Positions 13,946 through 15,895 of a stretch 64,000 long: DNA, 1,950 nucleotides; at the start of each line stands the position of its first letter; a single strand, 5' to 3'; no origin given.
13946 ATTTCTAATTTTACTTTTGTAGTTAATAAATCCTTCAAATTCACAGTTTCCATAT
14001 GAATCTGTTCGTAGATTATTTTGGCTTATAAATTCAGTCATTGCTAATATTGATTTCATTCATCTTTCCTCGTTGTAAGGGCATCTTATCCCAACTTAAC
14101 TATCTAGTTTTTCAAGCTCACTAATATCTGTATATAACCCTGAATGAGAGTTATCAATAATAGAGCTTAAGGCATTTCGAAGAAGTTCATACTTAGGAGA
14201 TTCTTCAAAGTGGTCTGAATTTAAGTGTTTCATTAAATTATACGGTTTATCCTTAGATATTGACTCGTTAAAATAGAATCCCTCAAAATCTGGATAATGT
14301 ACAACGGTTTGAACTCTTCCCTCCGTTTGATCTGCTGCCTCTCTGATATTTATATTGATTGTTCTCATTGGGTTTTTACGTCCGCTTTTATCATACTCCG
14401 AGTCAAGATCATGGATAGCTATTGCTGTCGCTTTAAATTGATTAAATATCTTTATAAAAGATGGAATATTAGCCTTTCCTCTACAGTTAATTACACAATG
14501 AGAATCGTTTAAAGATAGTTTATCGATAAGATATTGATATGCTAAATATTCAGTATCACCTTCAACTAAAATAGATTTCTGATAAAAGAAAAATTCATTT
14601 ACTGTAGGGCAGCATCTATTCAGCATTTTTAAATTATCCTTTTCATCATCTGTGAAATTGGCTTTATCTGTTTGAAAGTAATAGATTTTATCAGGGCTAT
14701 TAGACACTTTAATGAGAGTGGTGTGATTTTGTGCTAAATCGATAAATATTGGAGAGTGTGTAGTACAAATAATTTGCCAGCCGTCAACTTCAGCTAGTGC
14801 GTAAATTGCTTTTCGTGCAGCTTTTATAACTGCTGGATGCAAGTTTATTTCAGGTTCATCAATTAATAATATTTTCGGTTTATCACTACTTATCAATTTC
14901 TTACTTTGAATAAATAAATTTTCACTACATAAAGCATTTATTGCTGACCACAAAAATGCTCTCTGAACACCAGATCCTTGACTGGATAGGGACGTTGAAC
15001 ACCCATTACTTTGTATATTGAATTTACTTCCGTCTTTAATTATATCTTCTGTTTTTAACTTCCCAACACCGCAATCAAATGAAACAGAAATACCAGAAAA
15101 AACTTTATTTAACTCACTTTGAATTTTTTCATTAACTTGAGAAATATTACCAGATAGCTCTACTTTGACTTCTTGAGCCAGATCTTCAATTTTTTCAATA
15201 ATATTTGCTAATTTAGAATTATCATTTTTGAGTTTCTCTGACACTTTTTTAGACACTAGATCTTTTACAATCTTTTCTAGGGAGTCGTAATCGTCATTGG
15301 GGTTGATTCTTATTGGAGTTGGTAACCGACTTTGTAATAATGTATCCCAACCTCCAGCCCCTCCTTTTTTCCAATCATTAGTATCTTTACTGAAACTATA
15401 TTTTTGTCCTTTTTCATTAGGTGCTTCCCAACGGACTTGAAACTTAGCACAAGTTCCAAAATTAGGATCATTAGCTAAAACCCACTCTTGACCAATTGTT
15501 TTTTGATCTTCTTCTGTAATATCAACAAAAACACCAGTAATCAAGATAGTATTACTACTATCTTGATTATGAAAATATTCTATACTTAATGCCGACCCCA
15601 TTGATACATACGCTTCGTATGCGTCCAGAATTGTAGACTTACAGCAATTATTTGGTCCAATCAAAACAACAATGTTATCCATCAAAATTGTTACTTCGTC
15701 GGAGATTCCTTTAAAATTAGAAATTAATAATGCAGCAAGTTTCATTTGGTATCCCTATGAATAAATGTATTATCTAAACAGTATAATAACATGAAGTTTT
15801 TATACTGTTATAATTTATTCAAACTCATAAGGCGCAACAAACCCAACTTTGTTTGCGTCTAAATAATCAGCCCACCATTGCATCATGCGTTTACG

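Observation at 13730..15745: OLD-family ATPase-Toprim nuclease co-transcribed with a 109-aa unknown partner.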

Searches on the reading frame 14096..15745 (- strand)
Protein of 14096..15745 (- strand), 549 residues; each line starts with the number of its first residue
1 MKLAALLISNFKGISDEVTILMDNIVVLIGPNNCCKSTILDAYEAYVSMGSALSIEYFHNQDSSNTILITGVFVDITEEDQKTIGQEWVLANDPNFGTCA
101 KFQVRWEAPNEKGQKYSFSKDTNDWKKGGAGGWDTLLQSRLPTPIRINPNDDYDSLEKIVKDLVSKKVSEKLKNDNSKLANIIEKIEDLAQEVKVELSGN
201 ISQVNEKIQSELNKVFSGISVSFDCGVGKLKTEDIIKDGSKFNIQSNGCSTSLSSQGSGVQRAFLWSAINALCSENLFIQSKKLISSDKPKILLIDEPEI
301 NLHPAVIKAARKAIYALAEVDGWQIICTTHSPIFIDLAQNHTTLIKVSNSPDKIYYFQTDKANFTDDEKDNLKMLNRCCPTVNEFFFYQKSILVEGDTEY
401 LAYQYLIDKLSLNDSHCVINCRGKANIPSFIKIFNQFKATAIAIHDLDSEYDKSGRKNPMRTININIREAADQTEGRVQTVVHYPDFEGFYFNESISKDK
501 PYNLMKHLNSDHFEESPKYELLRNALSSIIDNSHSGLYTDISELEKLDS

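Call 3: search_protein_families(library=pfam, proteins=[window:14096-15745:-], max_evalue=0.1)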
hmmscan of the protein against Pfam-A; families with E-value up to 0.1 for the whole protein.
window:14096-15745:- (549 aa): 7 families
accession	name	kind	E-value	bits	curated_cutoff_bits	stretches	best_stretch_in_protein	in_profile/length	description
PF13175.12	AAA_15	-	1.2e-30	107.9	32.1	2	158-335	224-374/374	AAA ATPase domain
PF13304.12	AAA_21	-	3.2e-15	57.4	27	1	222-336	185-304/304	AAA domain, putative AbiEii toxin, Type IV TA system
PF20469.4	OLD-like_TOPRIM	-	1.3e-14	54.9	23.2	1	386-448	1-67/67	Overcoming lysogenization defect protein-like, TOPRIM domain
PF11398.14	DUF2813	-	9e-08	32.3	21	2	208-368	202-357/372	Protein of unknown function (DUF2813)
PF02463.25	SMC_N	-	0.00028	20.8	40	1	3-44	2-45/220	RecF/RecN/SMC N terminal domain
PF13555.12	AAA_29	-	0.0033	17.6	27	1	6-45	4-44/61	P-loop containing region of AAA domain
PF13476.12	AAA_23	-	0.0046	18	27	1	6-212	2-197/201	AAA domain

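Call 4: search_protein_families(library=padloc, proteins=[window:14096-15745:-], max_evalue=0.1)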
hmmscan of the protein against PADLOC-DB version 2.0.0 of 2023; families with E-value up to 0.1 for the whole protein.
window:14096-15745:- (549 aa): 117 families (the best 25 are shown)
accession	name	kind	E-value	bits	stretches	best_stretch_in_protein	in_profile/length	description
PDLC02358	Old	-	5.2e-82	274.5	1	1-472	2-472/578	Old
PDLC02979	AriA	-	1.3e-32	112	1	1-335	1-373/373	-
PDLC00067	GajA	-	5e-25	86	1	4-498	6-509/604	AAA ATPase domain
PDLC00071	GajA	-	2e-22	77.7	2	291-447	275-435/588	AAA ATPase domain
PDLC00096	GajA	-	4.6e-22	76.5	1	1-440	1-442/630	AAA ATPase domain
PDLC00065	GajA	-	8.8e-22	75.6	2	160-483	212-538/670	AAA ATPase domain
PDLC00085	GajA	-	6.3e-21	72.8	1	1-458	1-450/580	AAA ATPase domain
PDLC04168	GajA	-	5.5e-20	69.6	2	286-472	273-454/570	-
PDLC00094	GajA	-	1.7e-19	67.8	2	286-456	298-462/569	AAA ATPase domain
PDLC00062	GajA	-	2.3e-18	64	3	218-336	234-345/639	AAA ATPase domain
PDLC00061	GajA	-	2.9e-18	63.8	2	162-461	183-493/652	AAA ATPase domain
PDLC00083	GajA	-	3.8e-18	63.2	1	1-438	1-457/639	AAA ATPase domain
PDLC00070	GajA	-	3.9e-18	63.4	1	173-475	184-478/596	AAA ATPase domain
PDLC02980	AriA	-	1.7e-17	62.3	1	25-336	1-304/304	-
PDLC00069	GajA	-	4.4e-17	59.7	2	168-452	214-507/687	AAA ATPase domain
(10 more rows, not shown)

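Call 8: search_protein_families(library=phrogs, proteins=[window:14096-15745:-], max_evalue=1)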
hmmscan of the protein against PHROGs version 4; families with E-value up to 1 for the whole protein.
window:14096-15745:- (549 aa): 18 families
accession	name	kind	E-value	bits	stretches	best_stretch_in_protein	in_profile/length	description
phrog_4747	-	unknown function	1.5e-74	253.2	1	1-464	1-519/610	-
phrog_3940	-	unknown function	3.6e-19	70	1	2-457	4-420/537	-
phrog_8323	-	unknown function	1.3e-16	61.3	1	1-363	49-391/623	-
phrog_7507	-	unknown function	2.7e-09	37.9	2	148-339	273-454/483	-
phrog_14430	-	unknown function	5.1e-08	33.6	1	161-387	234-437/444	-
phrog_9802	-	unknown function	6.2e-07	29.8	1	166-340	219-333/438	-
phrog_8066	-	unknown function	0.00018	21.5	1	290-335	384-429/522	-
phrog_1499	-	unknown function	0.00034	21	1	1-42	3-44/427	-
phrog_293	-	moron, auxiliary metabolic gene and host takeover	0.00076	18.6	1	288-338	565-614/1058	ABC transporter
phrog_13167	-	unknown function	0.0013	18.7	1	290-347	338-394/477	-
phrog_25363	-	unknown function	0.12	13.6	1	1-43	5-47/77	-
phrog_10762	-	unknown function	0.2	12.9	0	201-226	15-40/72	-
phrog_11858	-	unknown function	0.24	12.8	1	152-196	32-76/107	-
phrog_5083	-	unknown function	0.24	12.1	1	154-201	95-142/178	-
phrog_36142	-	unknown function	0.35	12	0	178-228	8-60/163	-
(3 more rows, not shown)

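Call 9: search_protein_families(library=ncbifam, proteins=[window:14096-15745:-], max_evalue=1)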
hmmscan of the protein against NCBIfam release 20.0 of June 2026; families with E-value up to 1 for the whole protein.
window:14096-15745:- (549 aa): 40 families (the best 25 are shown)
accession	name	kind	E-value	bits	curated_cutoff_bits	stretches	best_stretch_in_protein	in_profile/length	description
NF047739.1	antiphage_MADS3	equivalog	2.6e-11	43.3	420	2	288-348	335-392/427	methylation-associated defense system AAA family ATPase MAD3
NF038234.1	retron_eff_Eco8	equivalog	8.3e-10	37.9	250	2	187-400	183-388/679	retron Eco8 family effector endonuclease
NF041760.1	PtuA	equivalog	8.3e-07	28.3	500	2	152-337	254-422/524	retron Ec78 anti-phage system effector ATPase PtuA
NF010860.0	PRK14267.1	equivalog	2.1e-06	27.6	412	1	288-334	166-210/253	phosphate ABC transporter ATP-binding protein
TIGR03410.1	urea_trans_UrtE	equivalog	0.0001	21.8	285.8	1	289-334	149-194/230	urea ABC transporter ATP-binding subunit UrtE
TIGR03740.1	galliderm_ABC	subfamily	0.00024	20.8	309.75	1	288-344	141-196/223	lantibiotic protection ABC transporter ATP-binding subunit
TIGR00972.1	3a0107s01c2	equivalog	0.00036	20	343.2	1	17-42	21-46/248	phosphate ABC transporter ATP-binding protein PstB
NF007027.0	PRK09493.1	equivalog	0.00062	19.2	379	1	289-334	154-198/240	glutamine ABC transporter ATP-binding protein GlnQ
TIGR02168.1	SMC_prok_B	equivalog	0.0021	15.9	567.35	1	3-42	2-42/1181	chromosome segregation protein SMC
TIGR01166.1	cbiO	subfamily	0.0023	17.4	211.8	1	289-331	145-186/190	cobalt ABC transporter, ATP-binding protein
TIGR03864.1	PQQ_ABC_ATP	hypoth_equivalog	0.0024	17.4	302.25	1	289-331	150-192/236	ABC transporter, ATP-binding subunit, PQQ-dependent alcohol dehydrogenase system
TIGR02169.1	SMC_prok_A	equivalog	0.0028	15.4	729.4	1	147-213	976-1040/1165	chromosome segregation protein SMC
TIGR02315.1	ABC_phnC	equivalog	0.0061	16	266.1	1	288-345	162-216/243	phosphonate ABC transporter ATP-binding protein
TIGR04521.1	ECF_ATPase_2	equivalog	0.007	15.5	330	1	289-385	162-252/279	energy-coupling factor transporter ATPase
TIGR02982.1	heterocyst_DevA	subfamily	0.0081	15.8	295.8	1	288-339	158-209/220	ABC exporter ATP-binding subunit, DevA family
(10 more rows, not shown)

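Call 11: find_related_loci(query=window:14096-15745:-, collection=genome_contigs, flank=6000)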
Query window:14096-15745:- (549 aa) in genome_contigs; peptide patterns used: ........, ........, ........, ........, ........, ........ (x = any residue, [..] = any of these).
92 stretches matched a pattern; 1 encode a relative of the query (tblastn E <= 1e-3); 1 distinct loci.
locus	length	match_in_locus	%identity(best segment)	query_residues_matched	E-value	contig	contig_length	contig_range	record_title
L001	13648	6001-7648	66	1-549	0e+0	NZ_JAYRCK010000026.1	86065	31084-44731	Scandinavium sp. SGZ-S8 Scaffold26, whole genome shotgun sequence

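Call 16: find_homologous_proteins(query=window:14096-15745:-, max_evalue=1e-30)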
Query window:14096-15745:- (549 aa): 916 proteins with E <= 1e-30 among 8000 candidates; the best 120 are listed.
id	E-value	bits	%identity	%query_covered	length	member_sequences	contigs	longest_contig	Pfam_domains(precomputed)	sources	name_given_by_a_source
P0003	0.0e+0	1238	100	100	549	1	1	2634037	PF20469.5,PF11398.15,PF13175.13,PF13304.13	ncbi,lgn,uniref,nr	ncbi:ATP-dependent nuclease [Zophobihabitans entericus]|uniref:AAA family ATPase n=1 Tax=Zophobihabi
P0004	3.5e-263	892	68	100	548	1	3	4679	PF20469.5,PF11398.15,PF13175.13,PF13304.13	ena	-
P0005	5.0e-259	879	69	100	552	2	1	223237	PF20469.5,PF11398.15,PF13175.13,PF13304.13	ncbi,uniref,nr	ncbi:AAA family ATPase [Pseudoalteromonas sp. OOF1S-7]|uniref:ATP-dependent nuclease n=1 Tax=Pseudoa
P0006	9.2e-259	878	68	100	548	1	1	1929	PF20469.5,PF11398.15,PF13175.13,PF13304.13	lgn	-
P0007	3.6e-258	876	68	100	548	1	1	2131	PF20469.5,PF11398.15,PF13175.13,PF13304.13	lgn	-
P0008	2.8e-257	873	67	100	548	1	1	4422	PF20469.5,PF11398.15,PF13175.13,PF13304.13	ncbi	-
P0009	2.3e-256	870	69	100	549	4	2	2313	PF20469.5,PF11398.15,PF13175.13,PF13304.13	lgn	-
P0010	2.7e-256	870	68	99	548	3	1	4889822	PF20469.5,PF11398.15,PF13175.13,PF13304.13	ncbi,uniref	ncbi:ATP-dependent nuclease [Microbulbifer sp. VTAC004]|uniref:ATP-dependent nuclease n=1 Tax=Microb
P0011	4.9e-256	869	68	100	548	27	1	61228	PF20469.5,PF11398.15,PF13175.13,PF13304.13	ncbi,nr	ncbi:AAA family ATPase [Pseudoalteromonas sp. SG45-5]|nr:AAA family ATPase [Pseudoalteromonas sp. SG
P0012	7.6e-256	868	69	99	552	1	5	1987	PF20469.5,PF11398.15,PF13175.13,PF13304.13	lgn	-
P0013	1.1e-255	868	67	100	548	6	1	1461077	PF20469.5,PF11398.15,PF13175.13,PF13304.13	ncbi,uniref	ncbi:AAA family ATPase [Marinobacter sp. NFXS11]|uniref:ATP-dependent nuclease n=1 Tax=Marinobacter 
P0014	2.6e-255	866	67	100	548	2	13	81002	PF20469.5,PF11398.15,PF13175.13,PF13304.13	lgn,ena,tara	tara:strand:+ start:491 stop:2137 length:1647 start_codon:yes stop_codon:yes gene_type:complete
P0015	5.8e-255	865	67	100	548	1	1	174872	PF20469.5,PF11398.15,PF13175.13,PF13304.13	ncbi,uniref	ncbi:ATP-dependent nuclease [Aeromonas jandaei]|uniref:ATP-dependent nuclease n=1 Tax=Aeromonas jand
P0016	6.6e-255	865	67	100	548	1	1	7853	PF20469.5,PF11398.15,PF13175.13,PF13304.13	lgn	-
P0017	6.6e-255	865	67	100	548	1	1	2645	PF20469.5,PF11398.15,PF13175.13,PF13304.13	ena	-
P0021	2.4e-254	863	67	100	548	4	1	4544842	PF20469.5,PF11398.15,PF13175.13,PF13304.13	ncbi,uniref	ncbi:ATP-dependent nuclease [Aeromonas veronii]|uniref:ATP-dependent nuclease n=1 Tax=Aeromonas vero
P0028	9.0e-253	858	68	100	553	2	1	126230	PF20469.5,PF11398.15,PF13175.13,PF13304.13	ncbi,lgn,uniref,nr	ncbi:ATP-dependent nuclease [Proteus sp. G2663]|uniref:ATP-dependent nuclease n=1 Tax=Proteus sp. G2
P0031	2.2e-252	857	66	100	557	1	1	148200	PF20469.5,PF11398.15,PF13175.13,PF13304.13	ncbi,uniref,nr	ncbi:endonuclease [Acinetobacter sp. 2JN-4]|uniref:ATP-dependent nuclease n=2 Tax=Acinetobacter TaxI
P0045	8.0e-249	845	67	99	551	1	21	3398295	PF20469.5,PF11398.15,PF13175.13,PF13304.13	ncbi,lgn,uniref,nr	ncbi:AAA family ATPase [Vibrio parahaemolyticus]|uniref:ATP-dependent nuclease n=1 Tax=Vibrio paraha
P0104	2.0e-204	698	57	98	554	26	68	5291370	PF20469.5,PF11398.15,PF13175.13,PF13304.13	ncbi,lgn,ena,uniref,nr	ncbi:AAA family ATPase [Klebsiella pneumoniae]|uniref:ATP-dependent nuclease n=1 Tax=Klebsiella TaxI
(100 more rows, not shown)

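Call 17: find_encoding_contigs(protein=P0005, flank=4000, max_places=2)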
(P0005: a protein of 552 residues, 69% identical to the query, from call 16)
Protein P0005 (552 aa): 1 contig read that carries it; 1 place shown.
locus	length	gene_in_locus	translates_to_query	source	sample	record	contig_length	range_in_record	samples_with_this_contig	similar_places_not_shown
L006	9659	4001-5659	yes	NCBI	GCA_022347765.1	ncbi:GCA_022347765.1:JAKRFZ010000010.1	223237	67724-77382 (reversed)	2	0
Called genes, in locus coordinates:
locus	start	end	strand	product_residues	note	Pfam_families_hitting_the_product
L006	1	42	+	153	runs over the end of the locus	-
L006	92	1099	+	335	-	PF02810:SEC-C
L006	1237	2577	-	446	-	PF13657:Couple_hipA, PF07804:HipA_C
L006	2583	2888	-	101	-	PF01381:HTH_3 (weak)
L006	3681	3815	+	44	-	PF07295:DUF1451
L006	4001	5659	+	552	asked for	PF11398:DUF2813 (faint), PF13175:AAA_15, PF13304:AAA_21, PF13175:AAA_15, PF20469:OLD-like_TOPRIM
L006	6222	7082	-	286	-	PF03755:YicC-like_N, PF08340:YicC-like_C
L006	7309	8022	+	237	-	PF01138:RNase_PH, PF03725:RNase_PH_C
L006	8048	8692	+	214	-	PF00156:Pribosyltran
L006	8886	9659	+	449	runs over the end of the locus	PF01225:Mur_ligase, PF08245:Mur_ligase_M, PF02875:Mur_ligase_C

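Call 18: find_encoding_contigs(protein=P0010, flank=4000, max_places=2)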
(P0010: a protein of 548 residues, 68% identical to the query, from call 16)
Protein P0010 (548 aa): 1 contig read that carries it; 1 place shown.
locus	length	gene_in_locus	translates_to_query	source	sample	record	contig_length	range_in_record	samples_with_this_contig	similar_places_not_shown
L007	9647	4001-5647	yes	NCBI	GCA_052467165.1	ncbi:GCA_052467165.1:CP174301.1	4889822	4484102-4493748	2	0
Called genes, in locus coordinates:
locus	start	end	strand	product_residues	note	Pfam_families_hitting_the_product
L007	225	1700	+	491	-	PF07690:MFS_1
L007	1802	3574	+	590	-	PF13672:PP2C_2, PF07228:SpoIIE, PF00069:Pkinase, PF01636:APH (faint), PF07714:PK_Tyr_Ser-Thr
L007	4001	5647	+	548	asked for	PF11398:DUF2813 (faint), PF13175:AAA_15, PF13304:AAA_21, PF13175:AAA_15, PF20469:OLD-like_TOPRIM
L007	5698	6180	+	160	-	PF13673:Acetyltransf_10 (weak), PF00583:Acetyltransf_1, PF13508:Acetyltransf_7 (weak), PF08445:FR47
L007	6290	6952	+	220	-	-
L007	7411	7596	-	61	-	PF02599:CsrA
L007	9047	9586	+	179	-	-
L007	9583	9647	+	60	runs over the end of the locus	-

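Call 19: find_encoding_contigs(protein=P0021, flank=4000, max_places=2)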
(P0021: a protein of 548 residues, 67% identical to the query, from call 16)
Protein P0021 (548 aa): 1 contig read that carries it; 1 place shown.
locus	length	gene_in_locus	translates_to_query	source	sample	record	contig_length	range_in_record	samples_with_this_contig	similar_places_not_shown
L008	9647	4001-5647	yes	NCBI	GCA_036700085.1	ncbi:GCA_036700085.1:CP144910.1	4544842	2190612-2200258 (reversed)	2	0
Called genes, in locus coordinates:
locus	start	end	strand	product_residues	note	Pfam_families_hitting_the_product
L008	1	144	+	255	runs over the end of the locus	PF27486:AtcB_N, PF27450:AtcB_C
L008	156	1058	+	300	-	-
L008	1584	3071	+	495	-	PF07690:MFS_1, PF00854:PTR2, PF07690:MFS_1 (weak)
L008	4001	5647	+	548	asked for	PF11398:DUF2813 (faint), PF13175:AAA_15, PF13304:AAA_21, PF13175:AAA_15, PF20469:OLD-like_TOPRIM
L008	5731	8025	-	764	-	PF00521:DNA_topoisoIV, PF03989:DNA_gyraseA_C (faint)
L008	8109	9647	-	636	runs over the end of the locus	PF02518:HATPase_c, PF00204:DNA_gyraseB, PF01751:Toprim, PF00986:DNA_gyraseB_C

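Call 20: find_encoding_contigs(protein=P0028, flank=4000, max_places=2)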
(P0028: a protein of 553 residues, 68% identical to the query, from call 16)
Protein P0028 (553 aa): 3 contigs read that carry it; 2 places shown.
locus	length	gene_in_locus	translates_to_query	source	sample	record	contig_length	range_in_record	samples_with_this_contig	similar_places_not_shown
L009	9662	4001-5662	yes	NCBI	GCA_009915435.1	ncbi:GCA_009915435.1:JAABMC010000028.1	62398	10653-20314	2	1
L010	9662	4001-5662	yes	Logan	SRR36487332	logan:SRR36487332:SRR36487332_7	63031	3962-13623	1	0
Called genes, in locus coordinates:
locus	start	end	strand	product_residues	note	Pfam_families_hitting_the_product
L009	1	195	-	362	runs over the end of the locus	PF02275:CBAH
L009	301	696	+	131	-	PF19617:DUF6122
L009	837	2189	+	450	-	PF00012:HSP70, PF06723:MreB_Mbl (weak)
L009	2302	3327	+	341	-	PF00155:Aminotran_1_2, PF01212:Beta_elim_lyase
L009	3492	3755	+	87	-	PF11656:DUF3811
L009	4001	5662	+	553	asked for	PF11398:DUF2813 (faint), PF13175:AAA_15, PF13304:AAA_21, PF20469:OLD-like_TOPRIM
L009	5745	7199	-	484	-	PF00370:FGGY_N, PF02782:FGGY_C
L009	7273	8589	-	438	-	PF01261:AP_endonuc_2 (weak), PF27526:XylA2_C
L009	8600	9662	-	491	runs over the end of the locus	PF03553:Na_H_antiporter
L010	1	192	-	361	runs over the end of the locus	PF02275:CBAH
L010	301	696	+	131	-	PF19617:DUF6122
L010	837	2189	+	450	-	PF00012:HSP70, PF06723:MreB_Mbl (weak)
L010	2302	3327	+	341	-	PF00155:Aminotran_1_2, PF01212:Beta_elim_lyase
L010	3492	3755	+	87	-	PF11656:DUF3811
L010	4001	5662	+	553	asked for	PF11398:DUF2813 (faint), PF13175:AAA_15, PF13304:AAA_21, PF20469:OLD-like_TOPRIM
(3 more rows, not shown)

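Call 21: find_encoding_contigs(protein=P0045, flank=4000, max_places=4)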
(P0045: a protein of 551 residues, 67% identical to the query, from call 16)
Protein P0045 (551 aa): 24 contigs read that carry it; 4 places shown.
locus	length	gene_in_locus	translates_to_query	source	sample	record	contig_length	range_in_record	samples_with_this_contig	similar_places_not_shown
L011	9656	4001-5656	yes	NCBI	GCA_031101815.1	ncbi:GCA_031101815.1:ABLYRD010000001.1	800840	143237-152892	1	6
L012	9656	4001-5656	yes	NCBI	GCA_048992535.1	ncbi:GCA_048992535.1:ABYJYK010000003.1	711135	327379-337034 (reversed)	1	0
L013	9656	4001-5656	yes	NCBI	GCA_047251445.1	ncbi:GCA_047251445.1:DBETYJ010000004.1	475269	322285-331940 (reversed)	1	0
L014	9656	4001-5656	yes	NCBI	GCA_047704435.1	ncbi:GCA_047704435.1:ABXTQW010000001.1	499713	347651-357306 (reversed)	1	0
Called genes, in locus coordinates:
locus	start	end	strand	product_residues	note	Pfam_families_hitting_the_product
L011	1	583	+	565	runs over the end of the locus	PF20172:DUF6538, PF00589:Phage_integrase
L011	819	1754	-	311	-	-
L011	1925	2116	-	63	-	-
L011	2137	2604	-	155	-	PF00075:RNase_H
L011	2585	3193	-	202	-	PF00239:Resolvase, PF13384:HTH_23 (faint), PF02796:HTH_7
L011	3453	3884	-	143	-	-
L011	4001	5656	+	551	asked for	PF11398:DUF2813 (faint), PF13175:AAA_15, PF13304:AAA_21, PF20469:OLD-like_TOPRIM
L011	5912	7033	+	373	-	PF00589:Phage_integrase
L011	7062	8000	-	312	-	PF04607:RelA_SpoT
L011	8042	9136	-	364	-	PF04245:NA37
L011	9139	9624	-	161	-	PF14015:DUF4231 (weak)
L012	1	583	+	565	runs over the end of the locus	PF20172:DUF6538, PF00589:Phage_integrase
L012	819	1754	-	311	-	-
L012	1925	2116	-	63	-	-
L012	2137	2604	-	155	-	PF00075:RNase_H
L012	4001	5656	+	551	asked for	PF11398:DUF2813 (faint), PF13175:AAA_15, PF13304:AAA_21, PF20469:OLD-like_TOPRIM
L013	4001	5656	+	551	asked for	PF11398:DUF2813 (faint), PF13175:AAA_15, PF13304:AAA_21, PF20469:OLD-like_TOPRIM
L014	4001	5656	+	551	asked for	PF11398:DUF2813 (faint), PF13175:AAA_15, PF13304:AAA_21, PF20469:OLD-like_TOPRIM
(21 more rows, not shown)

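Call 58: search_solved_structures(query=window:14096-15745:-, max_evalue=0.001)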
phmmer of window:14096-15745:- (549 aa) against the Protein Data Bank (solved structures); distinct sequences matched with E-value up to 0.001: 1.
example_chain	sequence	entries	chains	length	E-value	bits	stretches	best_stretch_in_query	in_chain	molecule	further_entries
6p74_A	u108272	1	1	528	3.9e-17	65.4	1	289-506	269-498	Putative ATP-dependent endonuclease of the OLD family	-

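Call 59: search_dna_similar(query=window:14096-15745:-, collection=phages, mode=protein, max_rows=15)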
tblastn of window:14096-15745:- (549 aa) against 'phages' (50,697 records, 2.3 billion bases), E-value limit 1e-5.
Records with a match: 11; places in all: 11; records where one place covers at least 80% of the query: 5.
Best place of each record, by identity: <60% 11.
By first word of the organism name: Bacteriophage 4; Vibrio 3; Rhizobium 2; Burkholderia 2.
By host as written in the record: Escherichia coli 2; - 2; Burkholderia cenocepacia strain C6433 2; Rhizobium phaseoli Y3_56 1; Rhizobium phaseoli Y3_1 1; Vibrio parahaemolyticus MAVP-71 1; Vibrio cyclitrophicus 10N.286.55.C3 1; Vibrio cyclitrophicus 10N.239.311.H11 1.
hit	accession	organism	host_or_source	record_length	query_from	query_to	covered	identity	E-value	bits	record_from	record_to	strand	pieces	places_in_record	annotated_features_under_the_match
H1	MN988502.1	Rhizobium phage RHph_Y3_56_1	Rhizobium phaseoli Y3_56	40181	1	508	90%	39.7%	5e-96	377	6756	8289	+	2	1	putative ATP-dependent endonuclease protein | TOPRIM domain-containing protein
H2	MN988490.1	Rhizobium phage RHph_Y3_1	Rhizobium phaseoli Y3_1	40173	1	508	90%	39.7%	5e-96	377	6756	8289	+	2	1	putative ATP-dependent endonuclease protein | TOPRIM domain-containing protein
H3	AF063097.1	Bacteriophage P2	Escherichia coli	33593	1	448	82%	26.3%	4e-15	85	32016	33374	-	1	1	old: Old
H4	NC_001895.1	Bacteriophage P2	Escherichia coli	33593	1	448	82%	26.3%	4e-15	85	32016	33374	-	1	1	old: AAA family ATPase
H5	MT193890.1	Vibrio phage vB_Vipa71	Vibrio parahaemolyticus MAVP-71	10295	1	449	82%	24.9%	6e-20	100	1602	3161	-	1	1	ATP-dependent endonuclease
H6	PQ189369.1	Vibrio phage 10N.286.55.C3_PE001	Vibrio cyclitrophicus 10N.286.55.C3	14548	26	456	79%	23.7%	5e-11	72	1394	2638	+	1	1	hypothetical protein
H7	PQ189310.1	Vibrio phage 10N.239.311.H11_PE001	Vibrio cyclitrophicus 10N.239.311.H11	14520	26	456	79%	23.2%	8e-12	74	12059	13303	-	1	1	hypothetical protein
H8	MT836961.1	Bacteriophage sp.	human fecal samples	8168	1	428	78%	22.3%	2e-7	61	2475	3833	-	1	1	record has no annotation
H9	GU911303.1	Burkholderia phage KS5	Burkholderia cenocepacia strain C6433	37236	154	453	55%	22.6%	9e-8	61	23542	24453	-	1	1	28: gp28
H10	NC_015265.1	Burkholderia phage KS5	Burkholderia cenocepacia strain C6433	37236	154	453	55%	22.6%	9e-8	61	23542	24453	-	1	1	28: ATP-dependent endonuclease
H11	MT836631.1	Bacteriophage sp.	human fecal samples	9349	191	460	49%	23.3%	8e-8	61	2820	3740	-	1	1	record has no annotation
